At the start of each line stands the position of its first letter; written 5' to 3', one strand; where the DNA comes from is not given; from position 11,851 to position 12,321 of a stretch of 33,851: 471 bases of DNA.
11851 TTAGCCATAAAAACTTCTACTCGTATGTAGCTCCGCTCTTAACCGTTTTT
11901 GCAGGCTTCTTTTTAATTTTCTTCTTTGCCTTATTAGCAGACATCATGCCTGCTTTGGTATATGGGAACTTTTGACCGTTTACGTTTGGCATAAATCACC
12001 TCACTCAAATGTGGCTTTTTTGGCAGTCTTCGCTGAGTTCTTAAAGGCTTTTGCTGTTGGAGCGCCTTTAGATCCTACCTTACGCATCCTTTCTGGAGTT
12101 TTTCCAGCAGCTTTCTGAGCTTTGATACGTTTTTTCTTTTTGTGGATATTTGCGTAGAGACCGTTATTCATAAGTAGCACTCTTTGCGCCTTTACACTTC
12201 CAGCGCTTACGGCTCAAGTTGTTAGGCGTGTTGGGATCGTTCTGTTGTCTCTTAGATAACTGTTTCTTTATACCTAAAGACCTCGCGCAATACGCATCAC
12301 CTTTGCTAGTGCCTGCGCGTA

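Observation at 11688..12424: Array of four tiny polycationic proteins sharing the scaffolding protein C-terminal tag [AS]-T-[YF]-E-COOH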

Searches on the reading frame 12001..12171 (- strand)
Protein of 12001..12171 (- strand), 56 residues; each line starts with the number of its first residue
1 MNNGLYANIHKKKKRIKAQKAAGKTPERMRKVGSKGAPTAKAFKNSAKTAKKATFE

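Call 3: search_protein_families(library=pfam, proteins=[window:12001-12171:-], max_evalue=1)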
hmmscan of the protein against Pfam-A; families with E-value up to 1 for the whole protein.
window:12001-12171:- (56 aa): 0 families

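Call 4: search_protein_families(library=phrogs, proteins=[window:12001-12171:-], max_evalue=0.1)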
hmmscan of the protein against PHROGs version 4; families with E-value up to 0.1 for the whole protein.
window:12001-12171:- (56 aa): 3 families
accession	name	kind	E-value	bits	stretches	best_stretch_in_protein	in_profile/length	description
phrog_16028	-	unknown function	4.3e-17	63.1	1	2-53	3-49/50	-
phrog_22379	-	unknown function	0.00044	20.7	1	3-54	340-381/435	-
phrog_11180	-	unknown function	0.007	17.9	1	3-53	15-55/141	-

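Call 70: search_dna_similar(query=window:12001-12171:-, collection=phages, mode=protein, max_evalue=0.05, max_rows=25)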
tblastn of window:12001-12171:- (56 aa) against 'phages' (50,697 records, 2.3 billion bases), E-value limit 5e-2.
Records with a match: 45; places in all: 45; records where one place covers at least 80% of the query: 31.
Best place of each record, by identity: 60-80% 33; <60% 12.
By first word of the organism name: Pelagibacter 13; Roseobacter 9; Synechococcus 7; uncultured 6; Caudoviricetes 3; Cyanophage 2; Prochlorococcus 2; Bacteriophage 1; Phage 1; Limnohabitans 1.
By host as written in the record: - 10; Candidatus Pelagibacter sp H2P3alpha 6; Synechococcus sp. WH7803 4; Paracoccaceae bacterium strain FZCC0023 4; Candidatus Pelagibacter sp. HTCC7211 3; Candidatus Pelagibacter ubique HTCC1062 2; Synechococcus sp. WH8101 2; Prochlorococcus marinus MED4 2; and 11 more.
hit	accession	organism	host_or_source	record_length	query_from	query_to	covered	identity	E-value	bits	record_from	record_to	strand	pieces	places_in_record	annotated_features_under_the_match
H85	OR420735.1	Pelagibacter phage HTVC168P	Candidatus Pelagibacter sp. HTCC7211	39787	3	52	89%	70.0%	1e-7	51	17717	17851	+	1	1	hypothetical protein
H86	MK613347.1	Roseobacter phage CRP-5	Rhodobacteraceae bacterium FZCC0040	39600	1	52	93%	65.4%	9e-8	51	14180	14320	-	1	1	hypothetical protein (x2)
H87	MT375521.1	Pelagibacter phage Eistla EXVC025P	Candidatus Pelagibacter ubique HTCC1062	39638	4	52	88%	69.4%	2e-7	50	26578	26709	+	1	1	hypothetical protein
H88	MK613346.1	Roseobacter phage CRP-4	Rhodobacteraceae bacterium FZCC0023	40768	1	52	93%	63.5%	1e-7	51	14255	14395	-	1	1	hypothetical protein (x2)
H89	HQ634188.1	Cyanophage KBS-P-1A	Synechococcus sp. WH7803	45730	4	52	88%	67.3%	3e-6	47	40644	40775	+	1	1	hypothetical protein (x2)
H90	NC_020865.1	Cyanophage KBS-P-1A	Synechococcus sp. WH7803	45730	4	52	88%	67.3%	3e-6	47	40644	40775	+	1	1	hypothetical protein (x2)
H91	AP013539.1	uncultured phage_MedDCM-OCT-S28-C3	metagenomic fosmid library constructed ...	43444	4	52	88%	67.3%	7e-6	46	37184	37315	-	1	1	none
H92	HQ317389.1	Synechococcus phage S-RIP2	Synechococcus sp. WH7803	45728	4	53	89%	66.0%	3e-6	47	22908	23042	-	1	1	hypothetical protein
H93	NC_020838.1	Synechococcus phage S-RIP2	Synechococcus sp. WH7803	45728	4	53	89%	66.0%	3e-6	47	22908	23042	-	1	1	hypothetical protein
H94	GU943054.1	uncultured phage MedDCM-OCT-S04-C24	deep chlorophyll maximum in the ...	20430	4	53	89%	64.0%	2e-5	45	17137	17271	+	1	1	hypothetical protein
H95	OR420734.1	Roseobacter phage CRP-804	Paracoccaceae bacterium strain FZCC0196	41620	4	52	88%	65.3%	1e-6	48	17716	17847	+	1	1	hypothetical protein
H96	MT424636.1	Synechococcus phage S-SBP1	Synechococcus sp. WH 7803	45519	4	52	88%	65.3%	1e-5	45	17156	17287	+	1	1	hypothetical protein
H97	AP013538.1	uncultured phage_MedDCM-OCT-S45-C4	metagenomic fosmid library constructed ...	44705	4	52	88%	65.3%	2e-5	45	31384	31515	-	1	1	hypothetical protein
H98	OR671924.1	Roseobacter phage CRP-810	Roseobacter sp. (CHUG lineage)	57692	3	52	89%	60.0%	5e-5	44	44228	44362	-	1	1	ribonucleotide reductase A subunit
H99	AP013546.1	uncultured phage_MedDCM-OCT-S37-C6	metagenomic fosmid library constructed ...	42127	4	53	89%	60.0%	2e-4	42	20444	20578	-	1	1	none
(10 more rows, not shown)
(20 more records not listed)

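Call 72: get_annotated_region(hit=H89, flank=2500)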
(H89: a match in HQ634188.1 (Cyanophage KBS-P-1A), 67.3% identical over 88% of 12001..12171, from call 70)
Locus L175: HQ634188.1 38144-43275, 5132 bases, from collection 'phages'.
description: Cyanophage KBS-P-1A genomic sequence.
organism: Cyanophage KBS-P-1A (NCBI taxid 889951)
taxonomy: Viruses; Duplodnaviria; Heunggongvirae; Uroviricota; Caudoviricetes; Autographiviridae; Sednavirus; Sednavirus SRIP2
host: Synechococcus sp. WH7803; source: -; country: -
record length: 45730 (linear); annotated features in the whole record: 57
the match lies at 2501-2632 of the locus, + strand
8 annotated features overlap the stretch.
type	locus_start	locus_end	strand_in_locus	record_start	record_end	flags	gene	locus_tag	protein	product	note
CDS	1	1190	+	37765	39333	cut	-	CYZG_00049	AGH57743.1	head-tail connector protein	-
CDS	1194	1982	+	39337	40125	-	-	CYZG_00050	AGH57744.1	hypothetical protein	-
CDS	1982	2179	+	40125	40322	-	-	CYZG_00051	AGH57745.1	hypothetical protein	-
CDS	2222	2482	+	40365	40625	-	-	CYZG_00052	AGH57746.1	hypothetical protein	-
CDS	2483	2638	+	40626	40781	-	-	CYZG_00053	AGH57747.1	hypothetical protein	-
CDS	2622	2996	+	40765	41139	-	-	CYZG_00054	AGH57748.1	hypothetical protein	similar to gp222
CDS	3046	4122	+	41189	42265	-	-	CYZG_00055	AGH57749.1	photosystem II D1 protein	-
CDS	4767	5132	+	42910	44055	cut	-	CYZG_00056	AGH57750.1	hypothetical protein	similar to gp10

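Call 73: get_annotated_region(hit=H86, flank=2500)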
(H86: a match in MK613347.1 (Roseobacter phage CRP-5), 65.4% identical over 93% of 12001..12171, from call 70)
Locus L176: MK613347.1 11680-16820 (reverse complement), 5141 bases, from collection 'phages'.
description: Roseobacter phage CRP-5, complete genome.
organism: Roseobacter phage CRP-5 (NCBI taxid 2559284)
taxonomy: Viruses; Duplodnaviria; Heunggongvirae; Uroviricota; Caudoviricetes; Zobellviridae; Cobavirinae; Veravirus
host: Rhodobacteraceae bacterium FZCC0040; source: East Sea of China; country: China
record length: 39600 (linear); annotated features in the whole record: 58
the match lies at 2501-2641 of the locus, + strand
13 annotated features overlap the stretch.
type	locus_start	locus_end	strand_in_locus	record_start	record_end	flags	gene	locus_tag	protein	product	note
CDS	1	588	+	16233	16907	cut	-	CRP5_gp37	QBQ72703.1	putative lytic transglycosylase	-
CDS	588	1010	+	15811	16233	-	-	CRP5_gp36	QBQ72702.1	hypothetical protein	-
CDS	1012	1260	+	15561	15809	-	-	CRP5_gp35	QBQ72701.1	hypothetical protein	-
CDS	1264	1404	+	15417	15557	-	-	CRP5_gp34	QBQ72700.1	hypothetical protein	-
CDS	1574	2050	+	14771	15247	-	-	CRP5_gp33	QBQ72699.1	hypothetical protein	-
CDS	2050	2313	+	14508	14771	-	-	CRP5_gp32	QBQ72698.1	hypothetical protein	-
CDS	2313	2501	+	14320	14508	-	-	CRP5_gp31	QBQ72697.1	hypothetical protein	-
CDS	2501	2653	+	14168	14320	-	-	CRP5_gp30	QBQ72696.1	hypothetical protein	-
CDS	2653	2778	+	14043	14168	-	-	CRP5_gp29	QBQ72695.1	hypothetical protein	-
CDS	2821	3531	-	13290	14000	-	-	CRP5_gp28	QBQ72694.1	phosphate starvation-inducible protein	-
CDS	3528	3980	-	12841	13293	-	-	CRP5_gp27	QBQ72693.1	hypothetical protein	-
CDS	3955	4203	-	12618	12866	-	-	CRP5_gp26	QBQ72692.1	glutaredoxin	-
CDS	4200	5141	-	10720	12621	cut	-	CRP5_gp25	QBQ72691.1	adenosylcobalamin-dependent ribonucleoside-triphosphate reductase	-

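Call 74: get_annotated_region(hit=H85, flank=2500)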
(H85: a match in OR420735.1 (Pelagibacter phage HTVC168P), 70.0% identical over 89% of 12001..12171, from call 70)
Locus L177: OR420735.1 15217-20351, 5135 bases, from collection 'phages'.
description: Pelagibacter phage HTVC168P, complete genome.
organism: Pelagibacter phage HTVC168P (NCBI taxid 3072838)
taxonomy: Viruses; Duplodnaviria; Heunggongvirae; Uroviricota; Caudoviricetes; Autographiviridae; Pelagivirus
host: Candidatus Pelagibacter sp. HTCC7211; source: marine; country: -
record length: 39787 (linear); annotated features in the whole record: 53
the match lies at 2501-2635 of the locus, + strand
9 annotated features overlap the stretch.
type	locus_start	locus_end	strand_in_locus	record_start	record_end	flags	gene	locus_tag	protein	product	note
CDS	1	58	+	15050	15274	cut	-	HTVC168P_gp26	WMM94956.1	hypothetical protein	-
CDS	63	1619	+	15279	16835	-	-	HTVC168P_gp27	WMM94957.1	head-to-tail joining protein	-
CDS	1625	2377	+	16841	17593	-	-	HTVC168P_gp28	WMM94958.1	scaffolding protein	-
CDS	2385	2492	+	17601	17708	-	-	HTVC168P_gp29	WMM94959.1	hypothetical protein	-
CDS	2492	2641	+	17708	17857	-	-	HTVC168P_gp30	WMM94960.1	hypothetical protein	-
CDS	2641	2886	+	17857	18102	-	-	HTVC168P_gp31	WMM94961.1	hypothetical protein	-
CDS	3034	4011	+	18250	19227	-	-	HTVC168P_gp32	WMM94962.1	capsid protein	-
CDS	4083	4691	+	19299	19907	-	-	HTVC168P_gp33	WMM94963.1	tail tubular protein A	-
CDS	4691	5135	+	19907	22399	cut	-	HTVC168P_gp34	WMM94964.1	tail tubular protein B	-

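Call 99: search_protein_families(library=ncbifam, proteins=[window:12001-12171:-], max_evalue=0.1)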
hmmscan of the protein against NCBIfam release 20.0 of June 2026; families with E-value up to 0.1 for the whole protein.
window:12001-12171:- (56 aa): 0 families
